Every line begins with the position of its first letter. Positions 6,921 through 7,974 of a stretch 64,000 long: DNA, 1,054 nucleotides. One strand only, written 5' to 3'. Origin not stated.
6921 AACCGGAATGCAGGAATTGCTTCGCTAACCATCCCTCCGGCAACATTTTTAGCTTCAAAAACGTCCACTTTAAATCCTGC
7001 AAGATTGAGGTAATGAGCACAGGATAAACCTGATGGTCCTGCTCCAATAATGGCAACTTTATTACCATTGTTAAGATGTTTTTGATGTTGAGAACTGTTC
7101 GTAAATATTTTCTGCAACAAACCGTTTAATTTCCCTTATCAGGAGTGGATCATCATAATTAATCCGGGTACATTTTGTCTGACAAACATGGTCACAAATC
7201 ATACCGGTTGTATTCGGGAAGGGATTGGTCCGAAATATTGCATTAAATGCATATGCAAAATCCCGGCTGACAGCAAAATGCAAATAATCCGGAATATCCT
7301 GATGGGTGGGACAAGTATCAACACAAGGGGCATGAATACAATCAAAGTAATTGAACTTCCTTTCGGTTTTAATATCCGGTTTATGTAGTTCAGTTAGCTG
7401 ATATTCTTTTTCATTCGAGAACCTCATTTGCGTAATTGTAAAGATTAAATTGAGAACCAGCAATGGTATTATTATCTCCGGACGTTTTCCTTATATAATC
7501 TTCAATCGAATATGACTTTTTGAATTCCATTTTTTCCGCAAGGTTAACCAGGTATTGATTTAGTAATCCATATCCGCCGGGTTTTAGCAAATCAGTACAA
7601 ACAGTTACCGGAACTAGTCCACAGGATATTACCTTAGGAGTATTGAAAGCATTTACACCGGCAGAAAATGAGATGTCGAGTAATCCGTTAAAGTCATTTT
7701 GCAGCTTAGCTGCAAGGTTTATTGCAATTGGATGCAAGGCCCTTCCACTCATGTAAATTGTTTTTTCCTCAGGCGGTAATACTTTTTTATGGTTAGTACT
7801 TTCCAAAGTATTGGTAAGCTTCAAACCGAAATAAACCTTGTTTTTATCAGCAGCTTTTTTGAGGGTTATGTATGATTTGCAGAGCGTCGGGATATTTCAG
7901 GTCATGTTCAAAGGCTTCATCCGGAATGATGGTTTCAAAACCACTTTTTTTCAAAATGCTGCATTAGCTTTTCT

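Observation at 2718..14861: MocA / YgfK / xanthine-dehydrogenase island in which YgfK is operonic with a CDF transporter and two fold-type-II PLP enzymes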

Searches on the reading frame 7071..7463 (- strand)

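Call 7: search_protein_families(library=ncbifam, proteins=[window:7071-7463:-], max_evalue=0.01)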
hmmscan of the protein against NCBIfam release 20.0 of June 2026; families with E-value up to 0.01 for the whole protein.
window:7071-7463:- (130 aa): 13 families
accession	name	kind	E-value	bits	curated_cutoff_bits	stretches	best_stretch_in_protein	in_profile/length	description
TIGR03315.1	Se_ygfK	equivalog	1.5e-28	98.8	835.3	1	20-126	419-526/1012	putative selenate reductase subunit YgfK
NF009410.0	PRK12771.1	subfamily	5.7e-24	84.6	516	1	22-123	26-126/566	NAD(P)-binding protein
NF010590.0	PRK13984.1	equivalog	2.4e-17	62.3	946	1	31-123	181-275/611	putative oxidoreductase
NF045663.1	diclust_near_Sec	equivalog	4.3e-14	51.6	530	1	45-122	18-94/759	pyridine nucleotide-disulfide oxidoreductase/dicluster-binding protein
NF009454.0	PRK12814.1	equivalog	6.6e-12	44.6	916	1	41-121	99-178/657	putative NADPH-dependent glutamate synthase small subunit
TIGR01317.1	GOGAT_sm_gam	subfamily_domain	3.4e-11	42.7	447.7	1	14-122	21-129/485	glutamate synthase small subunit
NF009413.0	PRK12775.1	equivalog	1.1e-10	40.1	1895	1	39-121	333-417/1006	putative trifunctional 2-polyprenylphenol hydroxylase/glutamate synthase subunit beta/ferritin domain-containing protein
TIGR01318.1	gltD_gamma_fam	subfamily_domain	1.7e-10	40.1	482.95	1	39-122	42-127/467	glutamate synthase, small subunit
NF009414.0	PRK12778.1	equivalog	1.9e-10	39.7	1103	1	40-120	332-415/752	bifunctional dihydroorotate dehydrogenase B NAD binding subunit/NADPH-dependent glutamate synthase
TIGR01316.1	gltA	equivalog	8.6e-10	38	471.75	1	42-120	31-117/449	NADPH-dependent glutamate synthase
NF009408.0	PRK12769.1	equivalog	7e-09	34.4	1003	1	44-120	233-311/659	formate-dependent uric acid utilization protein AegA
NF009415.0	PRK12779.1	equivalog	6.1e-06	24.4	1519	1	49-117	212-280/944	putative bifunctional glutamate synthase subunit beta/2-polyprenylphenol hydroxylase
NF009451.0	PRK12809.1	equivalog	1.2e-05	23.8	1154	1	43-119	215-293/639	formate-dependent uric acid utilization protein YgfT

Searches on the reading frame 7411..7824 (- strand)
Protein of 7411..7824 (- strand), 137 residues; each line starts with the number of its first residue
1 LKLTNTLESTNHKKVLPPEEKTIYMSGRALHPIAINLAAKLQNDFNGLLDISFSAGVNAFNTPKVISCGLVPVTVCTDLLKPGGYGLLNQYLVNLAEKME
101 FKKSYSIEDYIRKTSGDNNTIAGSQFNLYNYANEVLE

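Call 7: search_protein_families(library=ncbifam, proteins=[window:7411-7824:-], max_evalue=0.01)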
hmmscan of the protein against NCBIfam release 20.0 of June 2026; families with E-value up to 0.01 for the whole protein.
window:7411-7824:- (137 aa): 2 families
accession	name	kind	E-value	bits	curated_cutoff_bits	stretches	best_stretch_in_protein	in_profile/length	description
TIGR03315.1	Se_ygfK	equivalog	2.8e-30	104.5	835.3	1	2-100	301-397/1012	putative selenate reductase subunit YgfK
NF006183.0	PRK08318.1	equivalog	0.00014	20.8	335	1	25-114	229-319/422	NAD-dependent dihydropyrimidine dehydrogenase subunit PreA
